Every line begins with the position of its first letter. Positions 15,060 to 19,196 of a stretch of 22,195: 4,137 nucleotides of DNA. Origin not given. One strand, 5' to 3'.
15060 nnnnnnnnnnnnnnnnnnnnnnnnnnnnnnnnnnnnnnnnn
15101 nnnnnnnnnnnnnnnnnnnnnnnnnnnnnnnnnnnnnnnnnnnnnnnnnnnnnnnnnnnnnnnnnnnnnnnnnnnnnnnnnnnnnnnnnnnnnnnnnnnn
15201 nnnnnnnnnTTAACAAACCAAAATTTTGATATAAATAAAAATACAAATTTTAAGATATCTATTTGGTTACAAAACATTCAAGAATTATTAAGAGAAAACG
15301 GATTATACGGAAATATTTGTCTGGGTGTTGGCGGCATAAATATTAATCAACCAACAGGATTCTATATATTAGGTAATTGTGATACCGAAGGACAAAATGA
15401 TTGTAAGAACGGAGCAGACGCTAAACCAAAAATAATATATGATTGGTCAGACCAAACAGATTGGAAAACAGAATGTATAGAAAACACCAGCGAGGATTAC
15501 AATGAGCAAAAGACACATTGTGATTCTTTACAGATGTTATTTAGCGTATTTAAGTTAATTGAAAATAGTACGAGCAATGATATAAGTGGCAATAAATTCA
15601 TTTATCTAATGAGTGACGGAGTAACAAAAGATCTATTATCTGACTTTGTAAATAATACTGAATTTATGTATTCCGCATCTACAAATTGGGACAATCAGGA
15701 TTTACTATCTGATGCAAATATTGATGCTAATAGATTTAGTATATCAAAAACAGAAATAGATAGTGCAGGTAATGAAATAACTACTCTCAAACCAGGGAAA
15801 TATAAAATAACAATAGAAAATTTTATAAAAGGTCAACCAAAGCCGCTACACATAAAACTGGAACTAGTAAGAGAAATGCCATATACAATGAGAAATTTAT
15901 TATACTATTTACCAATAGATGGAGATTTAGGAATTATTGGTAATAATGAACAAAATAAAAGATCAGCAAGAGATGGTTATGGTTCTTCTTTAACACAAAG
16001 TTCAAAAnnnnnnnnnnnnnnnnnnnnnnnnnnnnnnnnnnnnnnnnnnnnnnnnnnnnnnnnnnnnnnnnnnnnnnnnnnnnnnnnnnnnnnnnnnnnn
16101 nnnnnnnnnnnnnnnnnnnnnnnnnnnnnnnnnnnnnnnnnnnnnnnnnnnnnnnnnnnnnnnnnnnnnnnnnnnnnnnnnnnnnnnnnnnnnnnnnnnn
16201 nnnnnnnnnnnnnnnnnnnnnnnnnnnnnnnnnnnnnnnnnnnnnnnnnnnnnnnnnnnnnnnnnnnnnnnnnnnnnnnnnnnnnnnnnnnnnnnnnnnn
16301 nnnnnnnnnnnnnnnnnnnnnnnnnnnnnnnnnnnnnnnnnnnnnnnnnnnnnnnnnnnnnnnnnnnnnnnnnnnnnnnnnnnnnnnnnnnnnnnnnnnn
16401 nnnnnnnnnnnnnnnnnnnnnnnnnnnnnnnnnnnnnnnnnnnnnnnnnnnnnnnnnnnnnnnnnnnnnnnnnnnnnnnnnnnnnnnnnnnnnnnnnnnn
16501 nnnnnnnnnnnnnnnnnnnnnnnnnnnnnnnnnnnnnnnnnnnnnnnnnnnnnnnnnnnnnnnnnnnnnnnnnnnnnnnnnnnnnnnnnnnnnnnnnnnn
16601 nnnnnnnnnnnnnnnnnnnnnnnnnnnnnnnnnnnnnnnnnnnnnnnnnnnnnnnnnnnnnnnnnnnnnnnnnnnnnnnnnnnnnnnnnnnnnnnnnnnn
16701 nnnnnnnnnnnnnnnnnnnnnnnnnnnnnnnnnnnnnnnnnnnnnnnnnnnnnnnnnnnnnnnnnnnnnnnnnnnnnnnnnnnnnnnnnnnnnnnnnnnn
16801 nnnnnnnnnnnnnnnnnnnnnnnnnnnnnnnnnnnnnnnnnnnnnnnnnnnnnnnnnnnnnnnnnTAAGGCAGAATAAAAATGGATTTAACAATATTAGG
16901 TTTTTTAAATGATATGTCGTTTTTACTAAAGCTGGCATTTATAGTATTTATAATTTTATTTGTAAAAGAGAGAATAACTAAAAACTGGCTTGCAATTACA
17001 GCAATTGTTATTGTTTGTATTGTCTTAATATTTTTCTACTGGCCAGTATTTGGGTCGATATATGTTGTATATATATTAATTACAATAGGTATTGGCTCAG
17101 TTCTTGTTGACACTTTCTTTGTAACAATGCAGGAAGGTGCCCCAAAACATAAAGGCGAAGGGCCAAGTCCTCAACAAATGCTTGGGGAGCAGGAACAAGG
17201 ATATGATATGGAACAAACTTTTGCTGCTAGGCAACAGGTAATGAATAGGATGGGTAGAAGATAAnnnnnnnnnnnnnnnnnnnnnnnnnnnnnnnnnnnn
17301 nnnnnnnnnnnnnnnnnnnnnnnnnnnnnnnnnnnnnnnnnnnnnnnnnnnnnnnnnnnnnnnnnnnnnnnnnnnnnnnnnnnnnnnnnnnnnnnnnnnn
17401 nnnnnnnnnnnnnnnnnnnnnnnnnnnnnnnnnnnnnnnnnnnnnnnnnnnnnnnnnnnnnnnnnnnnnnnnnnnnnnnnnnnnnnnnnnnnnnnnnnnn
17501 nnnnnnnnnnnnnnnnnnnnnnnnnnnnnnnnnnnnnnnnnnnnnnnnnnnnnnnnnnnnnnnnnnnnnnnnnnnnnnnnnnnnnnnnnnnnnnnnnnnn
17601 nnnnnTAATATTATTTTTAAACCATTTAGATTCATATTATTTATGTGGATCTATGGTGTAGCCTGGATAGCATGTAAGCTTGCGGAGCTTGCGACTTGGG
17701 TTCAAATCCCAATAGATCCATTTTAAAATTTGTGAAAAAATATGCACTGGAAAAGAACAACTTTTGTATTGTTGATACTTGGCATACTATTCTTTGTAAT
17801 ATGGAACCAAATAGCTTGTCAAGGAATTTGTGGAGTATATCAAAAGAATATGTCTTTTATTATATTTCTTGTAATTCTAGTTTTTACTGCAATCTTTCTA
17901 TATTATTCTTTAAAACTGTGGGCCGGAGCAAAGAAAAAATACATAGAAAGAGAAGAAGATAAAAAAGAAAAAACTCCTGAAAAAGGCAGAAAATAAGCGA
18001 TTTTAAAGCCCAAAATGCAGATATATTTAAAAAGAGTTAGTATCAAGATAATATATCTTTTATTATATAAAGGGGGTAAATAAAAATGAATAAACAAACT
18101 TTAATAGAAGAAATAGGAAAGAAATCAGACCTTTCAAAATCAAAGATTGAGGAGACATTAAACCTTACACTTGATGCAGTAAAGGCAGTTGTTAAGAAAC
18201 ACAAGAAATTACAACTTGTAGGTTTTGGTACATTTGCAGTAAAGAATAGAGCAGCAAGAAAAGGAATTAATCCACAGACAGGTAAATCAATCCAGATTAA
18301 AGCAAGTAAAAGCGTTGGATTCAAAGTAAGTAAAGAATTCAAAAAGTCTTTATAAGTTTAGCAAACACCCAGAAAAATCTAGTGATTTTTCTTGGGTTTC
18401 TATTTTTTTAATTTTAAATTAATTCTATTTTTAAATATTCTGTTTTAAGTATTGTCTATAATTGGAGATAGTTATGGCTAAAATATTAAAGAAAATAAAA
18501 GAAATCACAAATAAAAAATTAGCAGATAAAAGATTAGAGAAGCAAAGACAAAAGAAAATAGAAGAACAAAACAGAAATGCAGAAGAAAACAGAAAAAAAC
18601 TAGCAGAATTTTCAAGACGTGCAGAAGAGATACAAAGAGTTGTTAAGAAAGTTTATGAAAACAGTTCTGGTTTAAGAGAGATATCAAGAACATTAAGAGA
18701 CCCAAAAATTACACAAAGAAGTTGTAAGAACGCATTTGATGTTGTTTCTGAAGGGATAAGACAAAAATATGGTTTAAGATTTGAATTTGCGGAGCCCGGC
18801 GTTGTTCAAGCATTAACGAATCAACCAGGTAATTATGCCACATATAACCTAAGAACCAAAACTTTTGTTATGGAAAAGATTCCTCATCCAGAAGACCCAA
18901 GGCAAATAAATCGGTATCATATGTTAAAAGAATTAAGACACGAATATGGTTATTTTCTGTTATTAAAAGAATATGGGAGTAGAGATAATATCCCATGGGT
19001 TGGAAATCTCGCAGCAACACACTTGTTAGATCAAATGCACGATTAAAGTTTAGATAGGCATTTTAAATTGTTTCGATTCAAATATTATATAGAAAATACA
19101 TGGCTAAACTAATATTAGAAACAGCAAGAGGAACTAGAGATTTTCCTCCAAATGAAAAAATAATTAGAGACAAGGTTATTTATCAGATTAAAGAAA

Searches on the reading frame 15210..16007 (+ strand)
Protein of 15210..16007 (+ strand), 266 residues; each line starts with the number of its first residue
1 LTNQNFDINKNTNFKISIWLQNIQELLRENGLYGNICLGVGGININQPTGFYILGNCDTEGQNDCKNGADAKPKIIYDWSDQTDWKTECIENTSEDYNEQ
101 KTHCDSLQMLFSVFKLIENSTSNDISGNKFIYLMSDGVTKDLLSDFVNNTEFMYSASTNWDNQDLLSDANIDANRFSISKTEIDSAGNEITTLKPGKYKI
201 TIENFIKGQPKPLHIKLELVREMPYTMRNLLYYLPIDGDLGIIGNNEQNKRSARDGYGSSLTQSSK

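Call 42: find_related_loci(query=A3, collection=genome_contigs, flank=3000)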
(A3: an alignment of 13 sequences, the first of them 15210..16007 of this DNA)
Query A3 (266 aa) in genome_contigs; peptide patterns used: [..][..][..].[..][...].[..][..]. (x = any residue, [..] = any of these).
62 stretches matched a pattern; 21 encode a relative of the query (tblastn E <= 1e-3); 21 distinct loci.
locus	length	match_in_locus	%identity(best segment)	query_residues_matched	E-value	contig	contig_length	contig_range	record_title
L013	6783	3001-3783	75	4-266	2e-130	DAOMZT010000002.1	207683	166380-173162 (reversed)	MAG TPA_asm: archaeon isolate AMR_MDS_3992 NODE_10_length_207683_cov_10.526726, whole genome shotgun sequence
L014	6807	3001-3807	57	1-265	7e-93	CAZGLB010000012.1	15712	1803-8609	MAG TPA_asm: uncultured archaeon isolate SRP263991_co7_50 genome assembly, contig: NODE_6669_length_15712_cov_201.430223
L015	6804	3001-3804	55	1-266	7e-89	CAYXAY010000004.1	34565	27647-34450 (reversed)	MAG TPA_asm: uncultured archaeon isolate SRP257756_co1_240 genome assembly, contig: NODE_800_length_34565_cov_7.619994, 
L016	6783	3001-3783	51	1-261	2e-74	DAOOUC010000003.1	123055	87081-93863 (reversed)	MAG TPA_asm: archaeon isolate AMR_MDS_2477 NODE_126_length_123055_cov_6.271545, whole genome shotgun sequence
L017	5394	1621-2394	49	1-265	2e-71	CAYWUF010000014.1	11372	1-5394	MAG TPA_asm: uncultured archaeon isolate SRP192927_co2_630 genome assembly, contig: NODE_10739_length_11372_cov_9.432447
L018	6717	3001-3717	40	16-262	6e-47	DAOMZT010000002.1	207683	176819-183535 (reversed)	MAG TPA_asm: archaeon isolate AMR_MDS_3992 NODE_10_length_207683_cov_10.526726, whole genome shotgun sequence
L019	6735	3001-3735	39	8-262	8e-44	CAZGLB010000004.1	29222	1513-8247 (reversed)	MAG TPA_asm: uncultured archaeon isolate SRP263991_co7_50 genome assembly, contig: NODE_2174_length_29222_cov_207.533994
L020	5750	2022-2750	38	2-258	7e-43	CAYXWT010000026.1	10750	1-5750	MAG TPA_asm: uncultured archaeon isolate SRP191223_co1_94 genome assembly, contig: NODE_7129_length_10750_cov_22.049088,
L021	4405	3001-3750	29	7-266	5e-20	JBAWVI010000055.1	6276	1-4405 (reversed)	MAG: archaeon isolate ELA007 MAG007_55, whole genome shotgun sequence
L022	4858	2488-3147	28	18-241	3e-13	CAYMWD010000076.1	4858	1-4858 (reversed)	MAG TPA_asm: uncultured archaeon isolate SRP178699_co1_12 genome assembly, contig: NODE_26219_length_4858_cov_3.155111, 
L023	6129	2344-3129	25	18-266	7e-13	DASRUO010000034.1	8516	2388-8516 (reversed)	MAG TPA_asm: archaeon isolate SMAG_U8114 k141_986846, whole genome shotgun sequence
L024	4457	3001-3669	29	54-264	3e-12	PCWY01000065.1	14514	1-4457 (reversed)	MAG: Candidatus Diapherotrites archaeon CG11_big_fil_rev_8_21_14_0_20_37_9 CG11_8_21_14_0.20_scaffold_3364_c, whole geno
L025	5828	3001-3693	23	68-260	3e-8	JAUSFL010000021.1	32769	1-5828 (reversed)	MAG: Candidatus Iainarchaeum archaeon isolate E14_maxbin.308 E14_k141_1702962, whole genome shotgun sequence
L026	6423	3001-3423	28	131-262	9e-8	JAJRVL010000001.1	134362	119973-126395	MAG: archaeon isolate Dive96_bin10.390 k141_727375, whole genome shotgun sequence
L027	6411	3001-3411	26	132-259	5e-7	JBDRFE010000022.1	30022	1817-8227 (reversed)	MAG: archaeon isolate MEGAHIT-group-1.353 k141_7226641, whole genome shotgun sequence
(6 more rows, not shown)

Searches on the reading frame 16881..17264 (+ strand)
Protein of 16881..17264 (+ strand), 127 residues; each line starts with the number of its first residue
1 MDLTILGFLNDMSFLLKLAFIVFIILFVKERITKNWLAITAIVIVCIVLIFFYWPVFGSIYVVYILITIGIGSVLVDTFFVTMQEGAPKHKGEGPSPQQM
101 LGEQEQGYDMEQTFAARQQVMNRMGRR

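Call 8: search_protein_families(library=pfam, proteins=[window:16881-17264:+], max_evalue=0.1)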
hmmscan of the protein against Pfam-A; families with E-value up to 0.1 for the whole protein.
window:16881-17264:+ (127 aa): 3 families
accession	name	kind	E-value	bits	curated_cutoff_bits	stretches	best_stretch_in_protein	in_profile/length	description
PF07690.21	MFS_1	-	0.0033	16.8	33.4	1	14-91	242-327/347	Major Facilitator Superfamily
PF09586.16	YfhO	-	0.021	13.7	28.5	1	14-84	282-447/835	Bacterial membrane protein YfhO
PF00487.30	FA_desaturase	-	0.022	15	29.7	1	19-77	119-179/253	Fatty acid desaturase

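Call 85: search_protein_families(library=ncbifam, proteins=[window:16881-17264:+], max_evalue=0.1)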
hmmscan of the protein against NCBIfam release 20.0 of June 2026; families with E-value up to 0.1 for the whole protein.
window:16881-17264:+ (127 aa): 0 families

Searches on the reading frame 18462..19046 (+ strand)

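Call 8: search_protein_families(library=pfam, proteins=[window:18462-19046:+], max_evalue=0.1)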
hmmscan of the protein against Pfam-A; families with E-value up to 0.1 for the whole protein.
window:18462-19046:+ (194 aa): 3 families
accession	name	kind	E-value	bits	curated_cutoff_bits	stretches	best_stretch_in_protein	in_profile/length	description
PF17380.7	DUF5401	-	0.042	12.4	25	1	10-76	506-572/721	Family of unknown function (DUF5401)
PF06908.16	YpsA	-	0.069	13.6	27.7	0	36-78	81-123/168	YspA SLOG family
PF01496.24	V_ATPase_I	-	0.097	11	30.7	0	5-86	42-124/815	V-type ATPase 116kDa subunit family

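Call 85: search_protein_families(library=ncbifam, proteins=[window:18462-19046:+], max_evalue=0.1)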
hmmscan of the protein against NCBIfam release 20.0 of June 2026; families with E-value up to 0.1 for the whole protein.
window:18462-19046:+ (194 aa): 2 families
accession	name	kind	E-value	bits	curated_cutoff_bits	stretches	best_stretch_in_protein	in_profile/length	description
NF041120.1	RqcH_arch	equivalog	0.00041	19.3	400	1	17-95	271-348/645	ribosome rescue protein RqcH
NF045780.1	TrlF_fam_ATP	equivalog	0.056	12.1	350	1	7-88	471-551/944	TrlF family AAA-like ATPase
